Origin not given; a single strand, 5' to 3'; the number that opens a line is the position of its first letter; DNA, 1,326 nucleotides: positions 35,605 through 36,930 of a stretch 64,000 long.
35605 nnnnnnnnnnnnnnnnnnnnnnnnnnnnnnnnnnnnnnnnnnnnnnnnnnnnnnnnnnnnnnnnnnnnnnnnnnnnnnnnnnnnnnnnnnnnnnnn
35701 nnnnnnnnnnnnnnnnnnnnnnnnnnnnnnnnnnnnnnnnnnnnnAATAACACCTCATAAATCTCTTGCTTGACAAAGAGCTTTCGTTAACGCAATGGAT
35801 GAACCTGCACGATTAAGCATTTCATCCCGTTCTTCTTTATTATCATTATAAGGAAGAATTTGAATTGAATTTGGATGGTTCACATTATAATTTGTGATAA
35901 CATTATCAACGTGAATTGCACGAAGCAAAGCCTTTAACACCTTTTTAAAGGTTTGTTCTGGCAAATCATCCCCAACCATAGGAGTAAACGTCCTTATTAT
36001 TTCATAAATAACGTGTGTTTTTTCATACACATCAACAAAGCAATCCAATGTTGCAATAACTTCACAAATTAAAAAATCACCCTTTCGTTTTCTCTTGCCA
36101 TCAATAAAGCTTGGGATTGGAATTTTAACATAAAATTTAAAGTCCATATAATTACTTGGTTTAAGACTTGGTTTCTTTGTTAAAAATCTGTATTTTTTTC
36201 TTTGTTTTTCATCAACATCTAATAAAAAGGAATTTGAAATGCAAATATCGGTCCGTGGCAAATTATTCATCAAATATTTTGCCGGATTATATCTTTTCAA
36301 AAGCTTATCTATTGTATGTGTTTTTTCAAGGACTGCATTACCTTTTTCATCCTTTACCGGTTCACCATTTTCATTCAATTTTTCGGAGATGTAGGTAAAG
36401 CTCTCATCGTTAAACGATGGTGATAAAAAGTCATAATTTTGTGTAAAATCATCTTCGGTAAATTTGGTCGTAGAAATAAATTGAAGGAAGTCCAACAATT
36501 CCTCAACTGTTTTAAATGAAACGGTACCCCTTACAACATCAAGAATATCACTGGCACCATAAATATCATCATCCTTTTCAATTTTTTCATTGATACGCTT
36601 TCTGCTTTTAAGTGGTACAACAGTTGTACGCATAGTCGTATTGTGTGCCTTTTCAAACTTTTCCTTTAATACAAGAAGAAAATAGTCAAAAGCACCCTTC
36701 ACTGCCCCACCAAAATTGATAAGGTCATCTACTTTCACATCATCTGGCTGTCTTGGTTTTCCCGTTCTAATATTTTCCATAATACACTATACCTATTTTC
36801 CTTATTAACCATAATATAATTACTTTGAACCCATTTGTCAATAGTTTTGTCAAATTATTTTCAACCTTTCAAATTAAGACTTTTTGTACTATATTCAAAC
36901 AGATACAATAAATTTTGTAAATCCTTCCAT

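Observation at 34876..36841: Orphan two-gene cassette with its own consensus promoter: a degenerate RelA/SpoT (toxSAS-like) protein plus a translationally coupled unknown partner, next to tRNA-Pro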

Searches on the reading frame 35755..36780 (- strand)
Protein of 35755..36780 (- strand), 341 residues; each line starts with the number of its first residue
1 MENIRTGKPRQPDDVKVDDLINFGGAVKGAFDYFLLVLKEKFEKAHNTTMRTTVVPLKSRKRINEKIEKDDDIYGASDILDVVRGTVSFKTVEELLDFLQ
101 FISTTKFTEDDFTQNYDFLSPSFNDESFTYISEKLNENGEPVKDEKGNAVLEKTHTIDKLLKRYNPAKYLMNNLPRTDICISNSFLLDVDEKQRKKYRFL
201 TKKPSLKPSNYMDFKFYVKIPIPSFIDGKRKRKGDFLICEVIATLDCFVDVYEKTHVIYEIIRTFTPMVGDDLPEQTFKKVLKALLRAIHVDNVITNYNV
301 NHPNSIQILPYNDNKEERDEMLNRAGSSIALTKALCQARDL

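Call 4: search_protein_families(library=pfam, proteins=[window:35755-36780:-], max_evalue=10)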
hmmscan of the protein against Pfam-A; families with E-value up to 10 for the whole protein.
window:35755-36780:- (341 aa): 3 families
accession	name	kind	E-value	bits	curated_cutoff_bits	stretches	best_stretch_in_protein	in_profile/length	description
PF03031.24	NIF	-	0.027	14.6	21.8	1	280-318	103-141/160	NLI interacting factor-like phosphatase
PF06162.17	PgaPase_1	-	0.079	13.2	24.4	1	45-77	127-159/166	Putative pyroglutamyl peptidase PgaPase_1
PF19436.4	ACS_CODH_B_C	-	0.24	11.3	25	1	37-100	168-232/245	ACS/CODH beta subunit C-terminal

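Call 5: search_protein_families(library=padloc, proteins=[window:35755-36780:-], max_evalue=10)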
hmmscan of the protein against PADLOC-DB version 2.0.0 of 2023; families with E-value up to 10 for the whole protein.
window:35755-36780:- (341 aa): 0 families

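Call 6: search_protein_families(library=ncbifam, proteins=[window:35755-36780:-], max_evalue=10)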
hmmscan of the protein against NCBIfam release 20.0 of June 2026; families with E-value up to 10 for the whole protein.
window:35755-36780:- (341 aa): 2 families
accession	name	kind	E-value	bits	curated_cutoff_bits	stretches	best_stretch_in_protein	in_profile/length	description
NF007078.0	PRK09529.1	subfamily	0.041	12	809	1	37-100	634-697/710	bifunctional acetyl-CoA decarbonylase/synthase complex subunit alpha/beta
NF010420.0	PRK13846.1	equivalog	0.29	10.3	536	1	63-118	209-265/316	phosphate acyltransferase PlsX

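Call 7: search_protein_families(library=phrogs, proteins=[window:35755-36780:-], max_evalue=10)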
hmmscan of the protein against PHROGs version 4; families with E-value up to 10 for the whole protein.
window:35755-36780:- (341 aa): 1 family
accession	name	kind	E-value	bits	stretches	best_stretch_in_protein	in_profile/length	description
phrog_36424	-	unknown function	0.38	11.8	1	231-258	26-53/70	-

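Call 8: find_homologous_proteins(query=window:35755-36780:-, max_evalue=0.001)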
Query window:35755-36780:- (341 aa): 9 proteins with E <= 0.001 among 1825 candidates.
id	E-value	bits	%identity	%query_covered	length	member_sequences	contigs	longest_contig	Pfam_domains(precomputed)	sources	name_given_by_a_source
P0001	4.4e-221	751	99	100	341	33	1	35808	-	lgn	-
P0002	2.1e-99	351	53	100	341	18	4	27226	-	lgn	-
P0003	6.4e-71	257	44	98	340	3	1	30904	-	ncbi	-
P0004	5.7e-69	251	42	98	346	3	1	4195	-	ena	-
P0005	1.8e-65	240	39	98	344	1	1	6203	-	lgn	-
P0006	1.4e-53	200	37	99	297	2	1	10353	-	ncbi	-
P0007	3.9e-51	192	36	99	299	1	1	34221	-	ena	-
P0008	3.1e-50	189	54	53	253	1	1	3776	-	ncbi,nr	ncbi:MAG: hypothetical protein K6F04_04355, partial [bacterium]|nr:hypothetical protein [bacterium]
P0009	6.4e-47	179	33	98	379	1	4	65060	-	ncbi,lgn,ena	-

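Call 9: search_solved_structures(query=window:35755-36780:-, max_evalue=10)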
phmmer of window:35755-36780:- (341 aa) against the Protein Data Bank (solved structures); distinct sequences matched with E-value up to 10: 3.
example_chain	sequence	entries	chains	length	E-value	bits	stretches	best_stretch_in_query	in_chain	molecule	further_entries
8qak_A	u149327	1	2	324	0.14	14.7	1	99-141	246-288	Glycoside hydrolase family 20 catalytic domain-containing protein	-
8ydl_A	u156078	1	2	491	0.6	12.6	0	194-309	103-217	Fusion glycoprotein F2, F1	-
5azx_A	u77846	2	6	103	1.2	11.7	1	55-124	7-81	Transmembrane emp24 domain-containing protein 10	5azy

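Call 15: find_encoding_contigs(protein=P0002, flank=8000, max_places=3)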
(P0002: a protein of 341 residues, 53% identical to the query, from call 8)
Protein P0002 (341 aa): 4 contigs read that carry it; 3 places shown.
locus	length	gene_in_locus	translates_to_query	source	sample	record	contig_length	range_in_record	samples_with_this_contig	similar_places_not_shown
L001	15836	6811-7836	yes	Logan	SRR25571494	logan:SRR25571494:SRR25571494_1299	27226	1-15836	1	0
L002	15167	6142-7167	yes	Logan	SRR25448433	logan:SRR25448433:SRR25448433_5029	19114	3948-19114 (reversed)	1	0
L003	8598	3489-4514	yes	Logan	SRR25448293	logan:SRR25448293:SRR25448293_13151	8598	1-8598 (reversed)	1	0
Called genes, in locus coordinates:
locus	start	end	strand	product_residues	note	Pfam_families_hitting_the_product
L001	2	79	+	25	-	?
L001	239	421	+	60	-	PF01783:Ribosomal_L32p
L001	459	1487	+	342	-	PF02504:FA_synthesis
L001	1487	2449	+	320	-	PF08392:FAE1_CUT1_RppA (weak), PF00108:Thiolase_N, PF08545:ACP_syn_III, PF08541:ACP_syn_III_C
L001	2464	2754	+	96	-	PF18291:HU-HIG (weak), PF00216:Bac_DNA_binding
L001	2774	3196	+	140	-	PF00376:MerR (weak), PF13411:MerR_1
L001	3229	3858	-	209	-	PF26010:DUF8003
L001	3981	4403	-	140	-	-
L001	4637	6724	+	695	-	PF17191:RecG_wedge, PF00270:DEAD, PF04851:ResIII, PF00271:Helicase_C, PF19833:RecG_dom3_C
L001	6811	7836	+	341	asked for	-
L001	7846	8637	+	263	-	-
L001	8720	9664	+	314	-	PF01545:Cation_efflux, PF16916:ZT_dimer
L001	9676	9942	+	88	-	PF02583:Trns_repr_metal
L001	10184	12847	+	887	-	PF13567:DUF4131, PF03772:Competence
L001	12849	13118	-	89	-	-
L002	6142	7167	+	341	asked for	-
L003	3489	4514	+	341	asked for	-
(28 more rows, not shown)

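Call 16: find_encoding_contigs(protein=P0003, flank=8000, max_places=3)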
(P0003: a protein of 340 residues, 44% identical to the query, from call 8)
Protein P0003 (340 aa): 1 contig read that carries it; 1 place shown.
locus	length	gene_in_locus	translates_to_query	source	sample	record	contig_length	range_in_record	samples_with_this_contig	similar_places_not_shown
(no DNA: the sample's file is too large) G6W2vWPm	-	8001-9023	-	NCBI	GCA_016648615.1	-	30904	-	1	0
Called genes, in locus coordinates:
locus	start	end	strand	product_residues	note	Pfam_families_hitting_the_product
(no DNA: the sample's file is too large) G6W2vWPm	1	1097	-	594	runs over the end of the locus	PF10150:RNase_E_G, PF20833:RNase_E_G_Thio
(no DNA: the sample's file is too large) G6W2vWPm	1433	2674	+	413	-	PF11741:AMIN, PF01520:Amidase_3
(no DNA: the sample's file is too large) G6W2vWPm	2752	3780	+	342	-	PF02547:Queuosine_synth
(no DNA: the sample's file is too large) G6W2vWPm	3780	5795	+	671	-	PF17764:PriA_3primeBD, PF00270:DEAD, PF04851:ResIII, PF00271:Helicase_C (faint), PF18074:PriA_C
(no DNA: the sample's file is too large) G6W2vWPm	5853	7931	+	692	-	PF17191:RecG_wedge, PF01336:tRNA_anti-codon (faint), PF00270:DEAD, PF04851:ResIII, PF00271:Helicase_C, PF19833:RecG_dom3_C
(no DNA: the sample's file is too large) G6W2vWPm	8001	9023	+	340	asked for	-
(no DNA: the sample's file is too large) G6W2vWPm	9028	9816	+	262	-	-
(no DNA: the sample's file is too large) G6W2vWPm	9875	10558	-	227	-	PF00300:His_Phos_1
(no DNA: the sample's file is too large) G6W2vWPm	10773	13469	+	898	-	PF13567:DUF4131 (weak), PF03772:Competence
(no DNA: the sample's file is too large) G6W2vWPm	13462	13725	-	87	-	-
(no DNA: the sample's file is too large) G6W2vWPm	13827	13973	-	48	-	PF13978:DUF4223 (weak)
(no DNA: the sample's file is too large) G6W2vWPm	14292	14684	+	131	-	?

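Call 17: find_encoding_contigs(protein=P0009, flank=8000, max_places=3)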
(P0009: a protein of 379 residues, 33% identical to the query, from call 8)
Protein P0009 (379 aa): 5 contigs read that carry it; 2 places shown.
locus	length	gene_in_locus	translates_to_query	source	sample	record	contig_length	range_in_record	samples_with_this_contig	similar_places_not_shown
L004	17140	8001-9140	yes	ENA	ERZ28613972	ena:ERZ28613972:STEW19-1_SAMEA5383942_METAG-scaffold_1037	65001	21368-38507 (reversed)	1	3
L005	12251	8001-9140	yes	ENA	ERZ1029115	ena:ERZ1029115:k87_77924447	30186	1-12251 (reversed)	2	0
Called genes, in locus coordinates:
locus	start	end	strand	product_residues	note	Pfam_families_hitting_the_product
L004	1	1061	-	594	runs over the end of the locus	PF10150:RNase_E_G, PF20833:RNase_E_G_Thio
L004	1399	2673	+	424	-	PF11741:AMIN, PF01520:Amidase_3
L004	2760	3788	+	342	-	PF02547:Queuosine_synth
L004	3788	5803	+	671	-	PF17764:PriA_3primeBD, PF00270:DEAD, PF04851:ResIII, PF00271:Helicase_C (faint), PF18074:PriA_C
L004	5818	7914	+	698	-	PF17191:RecG_wedge, PF00270:DEAD, PF04851:ResIII, PF00271:Helicase_C, PF19833:RecG_dom3_C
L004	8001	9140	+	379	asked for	-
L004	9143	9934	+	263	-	-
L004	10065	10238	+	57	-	-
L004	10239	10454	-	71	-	-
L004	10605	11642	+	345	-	PF00478:IMPDH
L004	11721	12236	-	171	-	-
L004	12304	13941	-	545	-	PF00884:Sulfatase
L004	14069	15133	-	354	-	PF01116:F_bP_aldolase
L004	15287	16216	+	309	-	-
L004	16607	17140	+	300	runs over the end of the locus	PF01501:Glyco_transf_8, PF18404:Glyco_transf_24 (weak)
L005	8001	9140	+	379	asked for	-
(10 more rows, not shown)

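Call 18: predict_structure(alignment_id=A1)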
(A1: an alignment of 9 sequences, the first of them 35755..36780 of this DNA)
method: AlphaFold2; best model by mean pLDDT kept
length: 341 residues; sequences in the alignment: 9
mean_pLDDT: 79.7   pTM: 0.83
mean pLDDT of the five models: 79.7, 79.1, 78.3, 75.4, 73.1
residues with pLDDT >= 90: 95; 70-90: 177; 50-70: 45; < 50: 24
segments of 3 or more residues with pLDDT < 50: 1-4, 118-121, 157-163, 226-232
pLDDT, mean of each block of 10 residues (from residue 1): 55 85 80 86 91 85 84 85 93 94 83 57 64 80 75 58 54 66 78 89 78 85 57 73 91 84 82 89 92 94 95 91 86 74 48
secondary structure, 60 per line:
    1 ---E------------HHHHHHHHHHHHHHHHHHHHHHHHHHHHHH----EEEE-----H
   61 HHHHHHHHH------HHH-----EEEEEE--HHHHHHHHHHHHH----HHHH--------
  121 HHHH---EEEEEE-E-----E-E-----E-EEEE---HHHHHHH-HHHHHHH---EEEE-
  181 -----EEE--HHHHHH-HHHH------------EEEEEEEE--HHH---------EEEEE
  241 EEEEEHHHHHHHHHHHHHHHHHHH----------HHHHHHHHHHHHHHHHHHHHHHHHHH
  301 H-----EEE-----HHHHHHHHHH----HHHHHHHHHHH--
elements in order: H17-46 E51-54 H60-69 E84-89 H92-104 H109-112 H121-124 E128-133 E151-154 H158-164 H166-172 E176-179 E186-188 H191-196 H198-201 E214-221 E236-245 H246-264 H275-301 E307-309 H315-324 H329-339

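Call 21: search_protein_representatives(alignment_id=A1)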
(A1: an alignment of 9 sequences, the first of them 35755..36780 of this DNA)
Query: 9 sequences, 339 profile positions. Proteins with E-value up to 0.001 (for the whole library): 28; up to 1e-10: 17; up to 1e-30: 12. The best 28 are listed.
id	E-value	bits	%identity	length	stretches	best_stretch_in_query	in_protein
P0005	7.2e-158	541.6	-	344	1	2-336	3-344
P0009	7.9e-137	472.4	-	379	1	1-338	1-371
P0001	6.9e-135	466.0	-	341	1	8-337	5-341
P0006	2.5e-120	418.1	-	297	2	168-335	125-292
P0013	1.8e-109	382.4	-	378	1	3-337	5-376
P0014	2.3e-102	359.1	-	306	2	168-337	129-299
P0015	3.6e-94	332.1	-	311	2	169-338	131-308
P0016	1.8e-78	280.5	-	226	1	2-225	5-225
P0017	3.1e-56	207.4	-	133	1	211-339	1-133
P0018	3.6e-37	144.7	-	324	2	9-121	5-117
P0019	1.7e-34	135.9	-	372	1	17-336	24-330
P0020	5.4e-31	124.4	-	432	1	9-322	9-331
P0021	1.6e-28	116.2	-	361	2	8-115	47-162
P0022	1.1e-27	113.5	-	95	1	2-93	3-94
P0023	2.7e-26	108.9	-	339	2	171-312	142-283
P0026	1.1e-09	54.3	-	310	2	11-103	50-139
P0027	6.0e-09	51.9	-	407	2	179-301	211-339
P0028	6.5e-08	48.5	-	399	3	207-304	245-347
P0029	2.2e-07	46.8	-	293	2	234-309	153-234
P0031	7.9e-05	38.4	-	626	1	19-162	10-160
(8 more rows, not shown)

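Call 22: search_protein_families(library=pfam, proteins=[P0018, P0019, P0020, P0021, P0023, P0026, P0027, P0028, P0029, P0031], max_evalue=0.1)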
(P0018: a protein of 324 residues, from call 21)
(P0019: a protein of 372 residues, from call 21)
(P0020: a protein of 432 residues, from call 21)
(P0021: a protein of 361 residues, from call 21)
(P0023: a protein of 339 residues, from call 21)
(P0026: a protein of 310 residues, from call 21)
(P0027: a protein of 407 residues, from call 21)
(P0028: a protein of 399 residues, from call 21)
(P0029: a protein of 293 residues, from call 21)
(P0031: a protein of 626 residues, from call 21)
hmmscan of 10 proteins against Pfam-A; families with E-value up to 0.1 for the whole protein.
P0018 (324 aa): 1 family
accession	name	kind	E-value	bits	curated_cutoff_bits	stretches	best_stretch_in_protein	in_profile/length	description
PF11897.13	DUF3417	-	0.095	13.6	25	0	268-311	41-84/109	Protein of unknown function (DUF3417)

P0019 (372 aa): 0 families

P0020 (432 aa): 0 families

P0021 (361 aa): 0 families

P0023 (339 aa): 0 families

P0026 (310 aa): 0 families

P0027 (407 aa): 0 families

P0028 (399 aa): 1 family
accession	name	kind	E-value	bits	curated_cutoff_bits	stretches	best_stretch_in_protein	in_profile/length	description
PF14135.11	DUF4302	-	0.05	13.9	27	0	183-238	181-234/241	Domain of unknown function (DUF4302)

P0029 (293 aa): 2 families
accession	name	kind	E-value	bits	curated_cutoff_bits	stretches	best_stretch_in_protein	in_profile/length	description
PF04607.23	RelA_SpoT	-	0.00021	22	27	1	61-156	3-87/113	Region found in RelA / SpoT proteins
PF06569.16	DUF1128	-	0.003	18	27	0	9-31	26-48/71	Protein of unknown function (DUF1128)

P0031 (626 aa): 1 family
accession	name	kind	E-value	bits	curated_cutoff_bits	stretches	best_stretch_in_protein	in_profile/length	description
PF13450.12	NAD_binding_8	-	0.018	15.7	21.9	1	264-281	1-18/68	NAD(P)-binding Rossmann-like domain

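Call 23: fold_search(model_id=the predicted structure, library=pdb)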
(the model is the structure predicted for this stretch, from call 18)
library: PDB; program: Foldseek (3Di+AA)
matches with E <= 10: 412; with E <= 0.001: 9
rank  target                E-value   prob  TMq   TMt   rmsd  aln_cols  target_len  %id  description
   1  7ztb_A                9.5e-05  1.00  0.35  0.34  10.7       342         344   10  Structure of the Salmonella tRNA pyrophosphokinase CapRel (released 2022-11-23)
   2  7ztb_B                9.5e-05  1.00  0.35  0.35  13.8       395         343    9  Structure of the Salmonella tRNA pyrophosphokinase CapRel (released 2022-11-23)
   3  6ewz_A                1.8e-04  1.00  0.36  0.56   7.9       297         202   11  Crystal structure of RelP (SAS2) from Staphylococcus aureus bound to AMPCPP and GTP in the pre-catalytic state (released 2018-01-24)
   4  6fgx_A                2.9e-04  1.00  0.36  0.58   9.1       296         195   10  Crystal structure of the small alarmone synthethase 2 from Staphylococcus aureus bound to AMPCPP (released 2018-02-07)
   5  6fgj_A                3.1e-04  1.00  0.34  0.52   8.7       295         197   11  Crystal structure of the small alarmone synthethase 2 from Staphylococcus aureus (released 2018-02-07)
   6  6ex0_A                4.3e-04  1.00  0.32  0.50  10.0       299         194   11  Crystal structure of RelP (SAS2) from Staphylococcus aureus bound to pppGpp in the post-catalytic state (released 2018-01-24)
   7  6ewz_B                5.8e-04  1.00  0.36  0.54   9.3       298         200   10  Crystal structure of RelP (SAS2) from Staphylococcus aureus bound to AMPCPP and GTP in the pre-catalytic state (released 2018-01-24)
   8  9erv_A                6.8e-04  1.00  0.31  0.31   8.9       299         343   12  Structure of Salmonella CapRel bound to Bas11 Gp54 (released 2024-11-06)
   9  6fgk_A                8.1e-04  1.00  0.37  0.63   6.5       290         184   10  Crystal structure of the small alarmone synthethase 2 from Bacillus subtilis (released 2018-02-07)
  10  6fgj_B                1.0e-03  1.00  0.34  0.53   9.3       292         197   10  Crystal structure of the small alarmone synthethase 2 from Staphylococcus aureus (released 2018-02-07)
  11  6ex0_B                1.3e-03  1.00  0.36  0.56   7.5       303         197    9  Crystal structure of RelP (SAS2) from Staphylococcus aureus bound to pppGpp in the post-catalytic state (released 2018-01-24)
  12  6fgk_D                1.4e-03  1.00  0.35  0.58   8.9       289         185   10  Crystal structure of the small alarmone synthethase 2 from Bacillus subtilis (released 2018-02-07)
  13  6fgx_B                1.4e-03  1.00  0.34  0.55   9.8       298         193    9  Crystal structure of the small alarmone synthethase 2 from Staphylococcus aureus bound to AMPCPP (released 2018-02-07)
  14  6fgk_B                1.6e-03  1.00  0.37  0.62   6.6       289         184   10  Crystal structure of the small alarmone synthethase 2 from Bacillus subtilis (released 2018-02-07)
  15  5dec_D                2.8e-03  0.99  0.29  0.48   8.3       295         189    8  Crystal structure of the small alarmone synthetase 1 from Bacillus subtilis (released 2015-10-28)
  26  8vx3_C                2.0e-02  0.95  0.32  0.47   7.9       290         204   12  Structure of an exported small alarmone synthetase from Streptomyces albidoflavus (released 2025-02-05)
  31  8vx3_B                3.4e-02  0.90  0.33  0.49   8.9       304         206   13  Structure of an exported small alarmone synthetase from Streptomyces albidoflavus (released 2025-02-05)
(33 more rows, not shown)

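Call 24: find_related_loci(query=A1, collection=genome_contigs, flank=10000)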
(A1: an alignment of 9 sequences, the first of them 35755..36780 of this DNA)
Query A1 (341 aa) in genome_contigs; peptide patterns used: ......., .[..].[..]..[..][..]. (x = any residue, [..] = any of these).
81 stretches matched a pattern; 5 encode a relative of the query (tblastn E <= 1e-3); 5 distinct loci.
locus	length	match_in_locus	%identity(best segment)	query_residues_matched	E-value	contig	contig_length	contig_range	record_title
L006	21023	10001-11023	53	1-341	3e-108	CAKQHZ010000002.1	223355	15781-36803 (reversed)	MAG: uncultured Alphaproteobacteria bacterium isolate REFINED_METABAT215_TOP10_CONTIGS_1500_ASSEMBLY_K77_MERGED__Hadza_M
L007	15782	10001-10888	37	8-340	6e-62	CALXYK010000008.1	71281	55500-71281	MAG: uncultured Alphaproteobacteria bacterium isolate E20__bin364 genome assembly, contig: E20__k127_9879676, whole geno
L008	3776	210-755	54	162-341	6e-56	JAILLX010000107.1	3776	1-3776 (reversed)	MAG: bacterium isolate RUI239 k141_7724997_flag=1_multi=6.0000_len=3776, whole genome shotgun sequence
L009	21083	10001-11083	33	8-341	1e-54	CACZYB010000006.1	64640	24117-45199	MAG: uncultured proteobacterium isolate RUG13061 genome assembly, contig: RUG13061_asm_6, whole genome shotgun sequence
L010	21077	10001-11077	37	8-336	1e-60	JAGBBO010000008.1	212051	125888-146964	MAG: Alphaproteobacteria bacterium isolate RGIG8969 Water_deer_Rectum-2__c45778, whole genome shotgun sequence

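Call 35: search_solved_structures(query=A5, max_evalue=10, show_alignments=3)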
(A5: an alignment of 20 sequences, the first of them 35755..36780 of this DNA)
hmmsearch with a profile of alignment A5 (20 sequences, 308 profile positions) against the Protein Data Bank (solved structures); distinct sequences matched with E-value up to 10: 3.
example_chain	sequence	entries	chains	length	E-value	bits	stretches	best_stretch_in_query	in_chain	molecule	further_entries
6ox6_A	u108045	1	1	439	0.013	17.7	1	64-103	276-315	Tas1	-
7bev_A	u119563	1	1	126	0.2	13.9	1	217-283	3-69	Sperm-associated antigen 1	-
8vx3_A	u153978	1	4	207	1.4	11.1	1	200-230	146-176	SaSAS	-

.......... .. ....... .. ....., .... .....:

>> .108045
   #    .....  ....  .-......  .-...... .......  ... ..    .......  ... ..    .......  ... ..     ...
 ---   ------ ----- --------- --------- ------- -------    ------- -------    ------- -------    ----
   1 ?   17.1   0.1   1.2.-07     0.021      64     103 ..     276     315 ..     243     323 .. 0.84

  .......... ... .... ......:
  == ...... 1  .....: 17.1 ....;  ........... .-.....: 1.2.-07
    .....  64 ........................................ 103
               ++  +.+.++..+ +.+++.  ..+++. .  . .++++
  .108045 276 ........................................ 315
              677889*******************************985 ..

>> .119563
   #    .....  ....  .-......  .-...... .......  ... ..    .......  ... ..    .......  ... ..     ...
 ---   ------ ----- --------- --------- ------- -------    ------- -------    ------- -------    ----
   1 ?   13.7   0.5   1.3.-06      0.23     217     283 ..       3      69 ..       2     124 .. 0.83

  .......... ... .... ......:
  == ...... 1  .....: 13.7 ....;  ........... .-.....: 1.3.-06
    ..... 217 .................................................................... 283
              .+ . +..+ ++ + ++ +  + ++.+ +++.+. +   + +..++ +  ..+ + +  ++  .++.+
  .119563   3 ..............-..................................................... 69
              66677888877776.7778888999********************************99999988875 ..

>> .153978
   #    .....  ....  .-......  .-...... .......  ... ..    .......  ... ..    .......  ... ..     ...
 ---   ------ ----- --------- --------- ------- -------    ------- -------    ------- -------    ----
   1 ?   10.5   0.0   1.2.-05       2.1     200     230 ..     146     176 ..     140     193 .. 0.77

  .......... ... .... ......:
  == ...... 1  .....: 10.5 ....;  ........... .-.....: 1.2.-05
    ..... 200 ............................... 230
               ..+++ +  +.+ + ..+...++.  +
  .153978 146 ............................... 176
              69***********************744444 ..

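Call 43: find_encoding_contigs(protein=P0019, flank=8000, max_places=2)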
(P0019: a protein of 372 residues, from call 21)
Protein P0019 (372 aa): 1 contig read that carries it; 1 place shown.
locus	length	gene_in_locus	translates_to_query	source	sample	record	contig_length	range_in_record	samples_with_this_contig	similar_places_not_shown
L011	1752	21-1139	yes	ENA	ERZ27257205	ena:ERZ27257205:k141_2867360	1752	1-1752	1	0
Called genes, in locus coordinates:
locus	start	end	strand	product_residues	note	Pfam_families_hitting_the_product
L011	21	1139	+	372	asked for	-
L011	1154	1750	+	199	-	?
